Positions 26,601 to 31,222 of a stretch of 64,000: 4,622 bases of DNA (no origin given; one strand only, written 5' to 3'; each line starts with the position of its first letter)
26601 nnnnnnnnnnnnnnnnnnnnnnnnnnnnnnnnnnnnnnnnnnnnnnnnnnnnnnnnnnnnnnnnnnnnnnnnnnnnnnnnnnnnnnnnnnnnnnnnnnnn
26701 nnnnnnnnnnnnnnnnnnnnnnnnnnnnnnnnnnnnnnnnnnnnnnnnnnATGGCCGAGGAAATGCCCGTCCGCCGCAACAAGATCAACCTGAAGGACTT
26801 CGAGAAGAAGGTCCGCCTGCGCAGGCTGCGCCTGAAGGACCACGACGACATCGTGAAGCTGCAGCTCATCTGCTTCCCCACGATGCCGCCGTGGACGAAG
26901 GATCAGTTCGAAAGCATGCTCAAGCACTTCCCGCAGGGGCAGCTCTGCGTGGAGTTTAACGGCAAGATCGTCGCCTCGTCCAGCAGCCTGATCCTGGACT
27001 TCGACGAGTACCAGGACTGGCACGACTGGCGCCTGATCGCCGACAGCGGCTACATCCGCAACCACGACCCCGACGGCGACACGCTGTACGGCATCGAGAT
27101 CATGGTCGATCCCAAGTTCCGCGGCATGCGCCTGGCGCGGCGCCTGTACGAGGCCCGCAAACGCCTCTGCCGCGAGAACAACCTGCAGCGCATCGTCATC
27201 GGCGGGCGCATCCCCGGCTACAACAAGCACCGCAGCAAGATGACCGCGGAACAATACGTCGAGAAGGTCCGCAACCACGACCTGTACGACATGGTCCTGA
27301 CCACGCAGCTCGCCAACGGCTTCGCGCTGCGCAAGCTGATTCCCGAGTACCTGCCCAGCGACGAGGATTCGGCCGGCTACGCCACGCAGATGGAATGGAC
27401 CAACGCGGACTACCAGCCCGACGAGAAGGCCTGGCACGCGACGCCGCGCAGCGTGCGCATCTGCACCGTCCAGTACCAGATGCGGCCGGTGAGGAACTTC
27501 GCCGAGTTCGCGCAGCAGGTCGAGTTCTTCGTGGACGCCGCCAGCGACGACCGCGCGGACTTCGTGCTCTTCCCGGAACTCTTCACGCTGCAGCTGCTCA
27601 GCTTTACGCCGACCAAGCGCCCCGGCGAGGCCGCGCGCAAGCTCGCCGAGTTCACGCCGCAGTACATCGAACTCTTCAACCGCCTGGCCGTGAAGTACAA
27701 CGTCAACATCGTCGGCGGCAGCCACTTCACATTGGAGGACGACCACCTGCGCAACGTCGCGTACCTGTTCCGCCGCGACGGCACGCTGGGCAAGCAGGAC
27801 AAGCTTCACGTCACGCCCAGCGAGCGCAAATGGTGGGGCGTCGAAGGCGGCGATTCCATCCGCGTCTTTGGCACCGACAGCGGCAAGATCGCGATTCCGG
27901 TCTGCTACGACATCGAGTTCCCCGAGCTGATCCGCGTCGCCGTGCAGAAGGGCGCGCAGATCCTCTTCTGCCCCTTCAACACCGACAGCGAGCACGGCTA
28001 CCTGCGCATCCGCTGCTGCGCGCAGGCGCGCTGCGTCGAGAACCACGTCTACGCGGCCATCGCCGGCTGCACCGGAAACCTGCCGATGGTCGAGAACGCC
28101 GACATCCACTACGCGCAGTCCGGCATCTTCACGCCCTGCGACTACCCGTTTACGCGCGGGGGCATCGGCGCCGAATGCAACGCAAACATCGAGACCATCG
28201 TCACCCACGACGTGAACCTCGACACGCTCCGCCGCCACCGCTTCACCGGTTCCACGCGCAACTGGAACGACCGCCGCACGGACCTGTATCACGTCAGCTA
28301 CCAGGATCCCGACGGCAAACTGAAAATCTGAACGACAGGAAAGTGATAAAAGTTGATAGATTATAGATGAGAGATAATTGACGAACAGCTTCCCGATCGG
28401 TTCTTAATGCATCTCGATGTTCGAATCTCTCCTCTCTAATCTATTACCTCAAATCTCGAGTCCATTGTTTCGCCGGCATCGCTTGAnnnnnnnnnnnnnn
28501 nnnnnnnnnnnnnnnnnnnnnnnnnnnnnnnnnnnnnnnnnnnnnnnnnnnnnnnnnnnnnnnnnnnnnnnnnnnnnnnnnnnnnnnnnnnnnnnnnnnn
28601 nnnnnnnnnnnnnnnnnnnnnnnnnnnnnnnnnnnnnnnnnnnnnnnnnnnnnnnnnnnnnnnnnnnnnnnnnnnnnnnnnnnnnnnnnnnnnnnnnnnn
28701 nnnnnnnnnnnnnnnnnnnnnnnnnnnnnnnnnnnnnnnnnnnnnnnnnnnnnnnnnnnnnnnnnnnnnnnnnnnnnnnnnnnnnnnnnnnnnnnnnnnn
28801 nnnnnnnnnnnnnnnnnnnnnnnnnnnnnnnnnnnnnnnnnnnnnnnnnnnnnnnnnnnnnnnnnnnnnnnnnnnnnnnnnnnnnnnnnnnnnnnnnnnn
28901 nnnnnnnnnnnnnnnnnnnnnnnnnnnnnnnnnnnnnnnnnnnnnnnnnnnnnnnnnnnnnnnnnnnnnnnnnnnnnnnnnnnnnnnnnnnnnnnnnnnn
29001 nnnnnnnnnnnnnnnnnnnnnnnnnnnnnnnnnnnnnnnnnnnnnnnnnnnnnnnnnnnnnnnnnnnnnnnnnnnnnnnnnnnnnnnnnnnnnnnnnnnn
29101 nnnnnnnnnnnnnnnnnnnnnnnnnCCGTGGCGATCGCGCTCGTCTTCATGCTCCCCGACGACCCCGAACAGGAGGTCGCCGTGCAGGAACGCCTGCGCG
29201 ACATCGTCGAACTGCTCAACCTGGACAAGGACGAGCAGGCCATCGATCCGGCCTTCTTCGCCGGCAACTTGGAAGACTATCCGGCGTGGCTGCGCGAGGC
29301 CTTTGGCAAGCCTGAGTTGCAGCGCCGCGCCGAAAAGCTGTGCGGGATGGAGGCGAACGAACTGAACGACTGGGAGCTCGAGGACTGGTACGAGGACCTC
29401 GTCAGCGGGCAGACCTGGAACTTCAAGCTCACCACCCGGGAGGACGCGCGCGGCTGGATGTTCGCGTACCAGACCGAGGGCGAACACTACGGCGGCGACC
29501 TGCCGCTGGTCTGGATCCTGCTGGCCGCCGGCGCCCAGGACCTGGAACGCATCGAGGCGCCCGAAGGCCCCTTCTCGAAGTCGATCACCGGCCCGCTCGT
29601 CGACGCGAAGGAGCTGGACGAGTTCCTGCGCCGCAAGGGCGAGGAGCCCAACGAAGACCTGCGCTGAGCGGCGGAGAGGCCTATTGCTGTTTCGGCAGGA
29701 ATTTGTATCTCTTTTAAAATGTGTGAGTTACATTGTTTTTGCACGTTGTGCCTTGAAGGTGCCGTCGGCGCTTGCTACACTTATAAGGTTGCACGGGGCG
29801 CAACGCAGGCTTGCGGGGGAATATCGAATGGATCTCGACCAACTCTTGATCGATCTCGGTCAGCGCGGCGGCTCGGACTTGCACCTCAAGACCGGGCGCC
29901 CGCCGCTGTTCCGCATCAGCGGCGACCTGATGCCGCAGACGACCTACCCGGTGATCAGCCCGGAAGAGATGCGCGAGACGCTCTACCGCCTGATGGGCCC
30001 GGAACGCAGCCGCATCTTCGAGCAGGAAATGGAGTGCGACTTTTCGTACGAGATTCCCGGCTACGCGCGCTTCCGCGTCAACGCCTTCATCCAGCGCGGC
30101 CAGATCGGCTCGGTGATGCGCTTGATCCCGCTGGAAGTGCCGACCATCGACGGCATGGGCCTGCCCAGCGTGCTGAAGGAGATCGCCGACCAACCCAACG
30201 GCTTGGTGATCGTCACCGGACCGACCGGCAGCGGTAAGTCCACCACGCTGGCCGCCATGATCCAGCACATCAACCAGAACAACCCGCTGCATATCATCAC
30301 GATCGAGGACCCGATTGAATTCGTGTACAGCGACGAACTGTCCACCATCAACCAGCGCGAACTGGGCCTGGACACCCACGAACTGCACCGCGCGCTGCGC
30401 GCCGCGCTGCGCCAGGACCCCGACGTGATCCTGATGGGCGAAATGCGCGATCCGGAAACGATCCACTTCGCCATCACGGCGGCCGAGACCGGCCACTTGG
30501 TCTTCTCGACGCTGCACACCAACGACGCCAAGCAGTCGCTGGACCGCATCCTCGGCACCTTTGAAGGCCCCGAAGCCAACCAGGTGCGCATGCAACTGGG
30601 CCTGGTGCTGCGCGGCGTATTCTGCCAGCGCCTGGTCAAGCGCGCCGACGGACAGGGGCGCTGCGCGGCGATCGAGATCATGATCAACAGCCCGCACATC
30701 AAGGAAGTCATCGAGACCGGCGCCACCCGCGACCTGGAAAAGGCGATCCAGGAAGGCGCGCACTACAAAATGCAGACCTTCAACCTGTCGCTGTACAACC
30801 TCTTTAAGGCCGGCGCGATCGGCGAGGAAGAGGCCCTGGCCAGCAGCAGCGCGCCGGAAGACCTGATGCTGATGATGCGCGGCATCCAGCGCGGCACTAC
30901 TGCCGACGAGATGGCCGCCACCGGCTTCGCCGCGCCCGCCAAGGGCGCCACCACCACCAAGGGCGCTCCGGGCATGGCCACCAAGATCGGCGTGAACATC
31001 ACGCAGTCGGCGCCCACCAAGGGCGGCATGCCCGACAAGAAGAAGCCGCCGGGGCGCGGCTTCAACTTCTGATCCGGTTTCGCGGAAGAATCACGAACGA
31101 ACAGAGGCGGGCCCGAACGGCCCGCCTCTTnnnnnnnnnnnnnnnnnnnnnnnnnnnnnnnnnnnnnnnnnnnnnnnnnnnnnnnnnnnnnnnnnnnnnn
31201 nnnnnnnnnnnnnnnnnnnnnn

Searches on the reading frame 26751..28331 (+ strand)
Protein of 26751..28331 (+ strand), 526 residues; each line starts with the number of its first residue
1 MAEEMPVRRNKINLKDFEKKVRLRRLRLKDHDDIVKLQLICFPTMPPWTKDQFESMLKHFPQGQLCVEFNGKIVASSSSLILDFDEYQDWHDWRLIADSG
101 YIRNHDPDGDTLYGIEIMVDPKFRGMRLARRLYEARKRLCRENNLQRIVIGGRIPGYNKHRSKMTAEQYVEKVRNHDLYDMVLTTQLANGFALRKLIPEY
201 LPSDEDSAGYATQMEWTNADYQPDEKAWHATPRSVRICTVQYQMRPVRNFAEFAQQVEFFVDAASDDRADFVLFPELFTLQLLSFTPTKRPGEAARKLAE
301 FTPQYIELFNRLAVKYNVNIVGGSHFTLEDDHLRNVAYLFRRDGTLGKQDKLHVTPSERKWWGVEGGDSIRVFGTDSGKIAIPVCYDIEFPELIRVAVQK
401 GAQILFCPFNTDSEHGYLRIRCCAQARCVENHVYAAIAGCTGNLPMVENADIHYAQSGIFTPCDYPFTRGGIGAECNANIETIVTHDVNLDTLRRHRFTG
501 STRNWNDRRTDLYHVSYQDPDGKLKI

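Call 51: search_protein_families(library=pfam, proteins=[window:26751-28331:+], max_evalue=0.0001)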
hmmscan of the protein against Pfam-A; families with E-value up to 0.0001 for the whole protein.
window:26751-28331:+ (526 aa): 2 families
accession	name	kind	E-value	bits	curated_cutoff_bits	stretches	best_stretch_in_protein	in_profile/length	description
PF00795.27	CN_hydrolase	-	1.2e-27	97.3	23.2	1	242-496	5-254/256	Carbon-nitrogen hydrolase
PF00583.31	Acetyltransf_1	-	1.8e-07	31.9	20.7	1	36-150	6-98/116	Acetyltransferase (GNAT) family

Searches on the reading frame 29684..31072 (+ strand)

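Call 51: search_protein_families(library=pfam, proteins=[window:29684-31072:+], max_evalue=0.0001)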
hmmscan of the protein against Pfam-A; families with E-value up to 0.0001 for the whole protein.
window:29684-31072:+ (462 aa): 2 families
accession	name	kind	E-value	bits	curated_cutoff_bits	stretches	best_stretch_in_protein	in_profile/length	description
PF00437.27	T2SSE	-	4.1e-47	161.1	24.9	1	163-327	133-287/370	Type II/IV secretion system protein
PF13604.12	AAA_30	-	9.2e-05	22.7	27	0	163-200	9-46/191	AAA domain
